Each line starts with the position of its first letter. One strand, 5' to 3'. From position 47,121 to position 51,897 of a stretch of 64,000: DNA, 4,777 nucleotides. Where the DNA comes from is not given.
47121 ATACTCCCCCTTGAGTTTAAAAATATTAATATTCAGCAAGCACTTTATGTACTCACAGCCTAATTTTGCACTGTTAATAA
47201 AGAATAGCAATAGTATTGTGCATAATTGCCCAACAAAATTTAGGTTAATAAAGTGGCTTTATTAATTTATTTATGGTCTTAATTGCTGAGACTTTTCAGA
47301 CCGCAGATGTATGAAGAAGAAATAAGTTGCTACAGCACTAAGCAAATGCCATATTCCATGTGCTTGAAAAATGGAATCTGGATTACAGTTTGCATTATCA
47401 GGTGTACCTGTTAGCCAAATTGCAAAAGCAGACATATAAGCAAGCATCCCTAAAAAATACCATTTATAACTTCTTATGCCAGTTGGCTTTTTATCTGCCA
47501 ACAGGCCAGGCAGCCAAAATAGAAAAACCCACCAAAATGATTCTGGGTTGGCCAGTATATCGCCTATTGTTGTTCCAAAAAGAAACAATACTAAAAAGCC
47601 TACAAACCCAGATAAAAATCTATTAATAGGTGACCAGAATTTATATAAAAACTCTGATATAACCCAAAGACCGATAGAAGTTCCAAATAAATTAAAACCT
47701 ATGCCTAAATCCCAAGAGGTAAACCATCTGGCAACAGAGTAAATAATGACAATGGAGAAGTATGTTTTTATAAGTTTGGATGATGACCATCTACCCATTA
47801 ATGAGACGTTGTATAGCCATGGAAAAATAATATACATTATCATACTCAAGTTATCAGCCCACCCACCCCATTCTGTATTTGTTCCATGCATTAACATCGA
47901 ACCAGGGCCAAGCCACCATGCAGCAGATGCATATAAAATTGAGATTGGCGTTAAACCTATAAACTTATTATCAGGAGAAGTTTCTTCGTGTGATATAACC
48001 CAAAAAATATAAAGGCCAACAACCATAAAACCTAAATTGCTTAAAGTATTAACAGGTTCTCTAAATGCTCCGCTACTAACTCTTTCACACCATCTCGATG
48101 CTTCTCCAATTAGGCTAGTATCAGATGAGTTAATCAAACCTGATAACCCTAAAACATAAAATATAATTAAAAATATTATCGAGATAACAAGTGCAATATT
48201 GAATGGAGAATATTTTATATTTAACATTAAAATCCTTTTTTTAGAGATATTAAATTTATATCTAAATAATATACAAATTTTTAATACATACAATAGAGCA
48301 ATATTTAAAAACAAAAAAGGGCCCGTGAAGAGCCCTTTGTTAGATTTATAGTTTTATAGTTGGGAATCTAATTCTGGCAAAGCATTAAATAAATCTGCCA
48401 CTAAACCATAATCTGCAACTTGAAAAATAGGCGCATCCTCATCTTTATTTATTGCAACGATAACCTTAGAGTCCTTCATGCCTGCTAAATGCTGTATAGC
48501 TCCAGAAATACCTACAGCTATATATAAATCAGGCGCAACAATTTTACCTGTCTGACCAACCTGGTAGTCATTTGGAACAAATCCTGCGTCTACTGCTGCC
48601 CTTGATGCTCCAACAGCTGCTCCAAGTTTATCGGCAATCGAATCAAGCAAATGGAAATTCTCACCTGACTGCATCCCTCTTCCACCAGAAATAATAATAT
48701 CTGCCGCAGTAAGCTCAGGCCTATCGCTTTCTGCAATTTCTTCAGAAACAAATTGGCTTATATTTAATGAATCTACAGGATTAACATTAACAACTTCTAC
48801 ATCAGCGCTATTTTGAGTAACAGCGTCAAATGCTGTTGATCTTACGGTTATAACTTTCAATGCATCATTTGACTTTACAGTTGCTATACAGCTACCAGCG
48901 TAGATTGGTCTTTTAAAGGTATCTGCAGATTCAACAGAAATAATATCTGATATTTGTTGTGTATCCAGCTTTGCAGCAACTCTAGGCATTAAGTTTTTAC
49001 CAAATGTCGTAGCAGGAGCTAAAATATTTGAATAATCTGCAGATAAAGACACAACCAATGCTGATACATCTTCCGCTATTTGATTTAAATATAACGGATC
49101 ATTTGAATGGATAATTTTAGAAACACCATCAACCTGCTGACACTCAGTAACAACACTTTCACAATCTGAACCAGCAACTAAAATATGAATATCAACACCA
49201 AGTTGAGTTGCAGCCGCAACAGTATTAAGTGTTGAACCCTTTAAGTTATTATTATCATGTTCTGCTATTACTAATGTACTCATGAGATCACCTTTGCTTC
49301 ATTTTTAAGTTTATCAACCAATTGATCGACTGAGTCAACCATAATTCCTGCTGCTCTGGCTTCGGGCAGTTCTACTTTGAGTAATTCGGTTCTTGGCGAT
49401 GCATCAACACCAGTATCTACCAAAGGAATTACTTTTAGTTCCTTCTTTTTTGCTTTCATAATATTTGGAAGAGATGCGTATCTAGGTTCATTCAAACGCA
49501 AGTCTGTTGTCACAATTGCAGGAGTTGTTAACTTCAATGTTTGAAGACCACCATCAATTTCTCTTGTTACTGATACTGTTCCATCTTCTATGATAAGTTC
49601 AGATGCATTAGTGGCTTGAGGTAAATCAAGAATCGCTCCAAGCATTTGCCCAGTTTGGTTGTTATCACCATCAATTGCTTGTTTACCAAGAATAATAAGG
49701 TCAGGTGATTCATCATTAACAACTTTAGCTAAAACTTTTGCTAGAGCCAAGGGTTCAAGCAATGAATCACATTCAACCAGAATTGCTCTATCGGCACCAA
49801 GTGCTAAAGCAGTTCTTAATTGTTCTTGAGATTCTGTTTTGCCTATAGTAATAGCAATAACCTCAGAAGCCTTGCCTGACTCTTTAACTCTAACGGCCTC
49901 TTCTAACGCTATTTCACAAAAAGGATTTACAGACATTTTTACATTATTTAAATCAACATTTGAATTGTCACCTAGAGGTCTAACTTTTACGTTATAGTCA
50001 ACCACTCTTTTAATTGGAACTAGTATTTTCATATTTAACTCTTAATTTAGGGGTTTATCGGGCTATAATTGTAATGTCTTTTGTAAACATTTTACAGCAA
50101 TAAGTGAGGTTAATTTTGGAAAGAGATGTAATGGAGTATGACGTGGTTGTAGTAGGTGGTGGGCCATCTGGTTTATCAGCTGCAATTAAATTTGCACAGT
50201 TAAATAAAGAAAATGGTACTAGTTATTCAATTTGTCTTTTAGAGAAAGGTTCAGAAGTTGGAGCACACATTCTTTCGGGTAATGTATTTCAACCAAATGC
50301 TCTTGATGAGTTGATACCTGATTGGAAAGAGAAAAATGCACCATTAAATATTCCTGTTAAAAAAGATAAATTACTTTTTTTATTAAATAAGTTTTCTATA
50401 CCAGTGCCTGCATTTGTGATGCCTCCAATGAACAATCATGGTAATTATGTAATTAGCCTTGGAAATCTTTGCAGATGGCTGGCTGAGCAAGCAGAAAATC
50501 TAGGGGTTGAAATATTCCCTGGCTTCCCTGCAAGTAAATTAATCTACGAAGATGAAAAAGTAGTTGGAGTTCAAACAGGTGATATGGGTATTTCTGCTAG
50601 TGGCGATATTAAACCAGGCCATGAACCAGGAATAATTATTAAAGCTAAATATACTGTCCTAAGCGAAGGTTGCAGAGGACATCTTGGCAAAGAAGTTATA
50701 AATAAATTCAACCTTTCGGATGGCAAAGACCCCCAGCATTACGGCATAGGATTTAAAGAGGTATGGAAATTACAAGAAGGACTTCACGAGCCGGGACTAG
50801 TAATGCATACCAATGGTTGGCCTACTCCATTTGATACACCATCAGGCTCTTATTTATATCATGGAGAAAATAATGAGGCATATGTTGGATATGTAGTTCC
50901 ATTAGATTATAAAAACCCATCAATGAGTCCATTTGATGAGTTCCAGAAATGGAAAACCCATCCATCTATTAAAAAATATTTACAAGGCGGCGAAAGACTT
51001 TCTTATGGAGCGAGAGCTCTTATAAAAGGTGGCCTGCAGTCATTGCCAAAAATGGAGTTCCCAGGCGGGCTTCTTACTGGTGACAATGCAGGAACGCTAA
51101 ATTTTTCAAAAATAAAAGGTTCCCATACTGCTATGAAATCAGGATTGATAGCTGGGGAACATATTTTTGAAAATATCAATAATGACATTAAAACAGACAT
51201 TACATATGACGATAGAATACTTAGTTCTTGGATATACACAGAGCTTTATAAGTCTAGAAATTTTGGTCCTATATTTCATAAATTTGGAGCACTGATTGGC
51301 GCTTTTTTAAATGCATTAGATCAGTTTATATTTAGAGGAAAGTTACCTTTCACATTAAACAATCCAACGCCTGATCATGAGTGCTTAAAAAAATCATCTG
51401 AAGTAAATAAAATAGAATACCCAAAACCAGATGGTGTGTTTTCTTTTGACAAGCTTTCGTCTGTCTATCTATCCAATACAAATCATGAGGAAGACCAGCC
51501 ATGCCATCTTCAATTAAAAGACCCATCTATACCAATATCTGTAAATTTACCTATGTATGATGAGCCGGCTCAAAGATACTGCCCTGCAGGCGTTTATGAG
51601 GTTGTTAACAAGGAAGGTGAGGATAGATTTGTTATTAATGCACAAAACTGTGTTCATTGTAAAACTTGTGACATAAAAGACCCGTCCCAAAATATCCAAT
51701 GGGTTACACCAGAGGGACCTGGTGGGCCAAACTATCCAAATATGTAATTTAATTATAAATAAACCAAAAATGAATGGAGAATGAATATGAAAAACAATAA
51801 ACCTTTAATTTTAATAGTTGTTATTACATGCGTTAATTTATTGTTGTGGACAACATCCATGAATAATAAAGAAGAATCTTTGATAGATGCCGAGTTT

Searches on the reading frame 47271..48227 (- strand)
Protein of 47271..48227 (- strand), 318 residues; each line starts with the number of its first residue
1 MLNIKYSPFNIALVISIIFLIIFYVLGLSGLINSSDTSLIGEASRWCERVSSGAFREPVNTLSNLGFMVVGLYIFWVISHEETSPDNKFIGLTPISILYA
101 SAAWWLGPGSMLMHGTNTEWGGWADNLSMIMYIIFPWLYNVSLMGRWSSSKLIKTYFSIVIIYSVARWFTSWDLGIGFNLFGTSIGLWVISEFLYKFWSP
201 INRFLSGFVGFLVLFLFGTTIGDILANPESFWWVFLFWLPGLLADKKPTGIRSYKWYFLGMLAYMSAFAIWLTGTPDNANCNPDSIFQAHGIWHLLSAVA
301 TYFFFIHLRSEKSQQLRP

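Call 36: search_protein_families(library=pfam, proteins=[window:47271-48227:-], max_evalue=0.00001)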
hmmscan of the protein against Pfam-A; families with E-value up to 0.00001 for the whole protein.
window:47271-48227:- (318 aa): 1 family
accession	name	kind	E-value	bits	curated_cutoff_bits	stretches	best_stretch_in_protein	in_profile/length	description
PF05875.18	Ceramidase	-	6.8e-15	55.6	32.5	1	46-310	9-232/259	Ceramidase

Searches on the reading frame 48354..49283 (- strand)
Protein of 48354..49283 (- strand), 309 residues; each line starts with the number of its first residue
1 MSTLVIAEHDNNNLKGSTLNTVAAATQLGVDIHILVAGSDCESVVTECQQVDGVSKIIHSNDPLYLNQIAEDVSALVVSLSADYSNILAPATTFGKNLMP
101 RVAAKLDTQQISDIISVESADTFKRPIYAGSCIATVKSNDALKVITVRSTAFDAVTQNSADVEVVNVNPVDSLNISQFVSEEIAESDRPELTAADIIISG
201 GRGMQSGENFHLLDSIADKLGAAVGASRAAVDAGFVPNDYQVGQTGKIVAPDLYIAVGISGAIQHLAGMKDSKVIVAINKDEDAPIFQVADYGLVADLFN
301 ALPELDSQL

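Call 36: search_protein_families(library=pfam, proteins=[window:48354-49283:-], max_evalue=0.00001)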
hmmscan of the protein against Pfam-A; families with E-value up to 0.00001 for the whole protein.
window:48354-49283:- (309 aa): 2 families
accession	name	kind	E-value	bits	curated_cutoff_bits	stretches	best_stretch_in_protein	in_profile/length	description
PF01012.27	ETF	-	7.2e-39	133.9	26.7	1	3-168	1-179/181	Electron transfer flavoprotein domain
PF00766.25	ETF_alpha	-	7.1e-37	125.7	27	1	190-270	1-81/81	Electron transfer flavoprotein FAD-binding domain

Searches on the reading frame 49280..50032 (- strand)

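Call 36: search_protein_families(library=pfam, proteins=[window:49280-50032:-], max_evalue=0.00001)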
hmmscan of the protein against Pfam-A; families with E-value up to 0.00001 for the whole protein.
window:49280-50032:- (250 aa): 1 family
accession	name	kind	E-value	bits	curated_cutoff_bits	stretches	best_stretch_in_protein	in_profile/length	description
PF01012.27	ETF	-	9.5e-42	143.3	26.7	1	30-204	8-178/181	Electron transfer flavoprotein domain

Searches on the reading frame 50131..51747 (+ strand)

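Call 36: search_protein_families(library=pfam, proteins=[window:50131-51747:+], max_evalue=0.00001)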
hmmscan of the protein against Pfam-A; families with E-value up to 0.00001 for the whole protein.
window:50131-51747:+ (538 aa): 5 families
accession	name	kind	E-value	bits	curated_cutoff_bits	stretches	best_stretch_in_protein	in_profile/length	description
PF05187.19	Fer4_ETF_QO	-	2e-50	169.7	24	1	435-535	1-103/104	Electron transfer flavoprotein-ubiquinone oxidoreductase, 4Fe-4S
PF21162.3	ETFQO_UQ-bd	-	7.7e-37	126.2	27.7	1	204-297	1-96/96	ETF-QO, ubiquinone-binding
PF01266.30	DAO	-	1.4e-09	38.4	27.9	0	4-46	1-37/353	FAD dependent oxidoreductase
PF00890.30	FAD_binding_2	-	3.7e-08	33.4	20.4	0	4-46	1-37/414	FAD binding domain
PF13450.12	NAD_binding_8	-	6e-06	26.9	21.9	0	7-52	1-40/68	NAD(P)-binding Rossmann-like domain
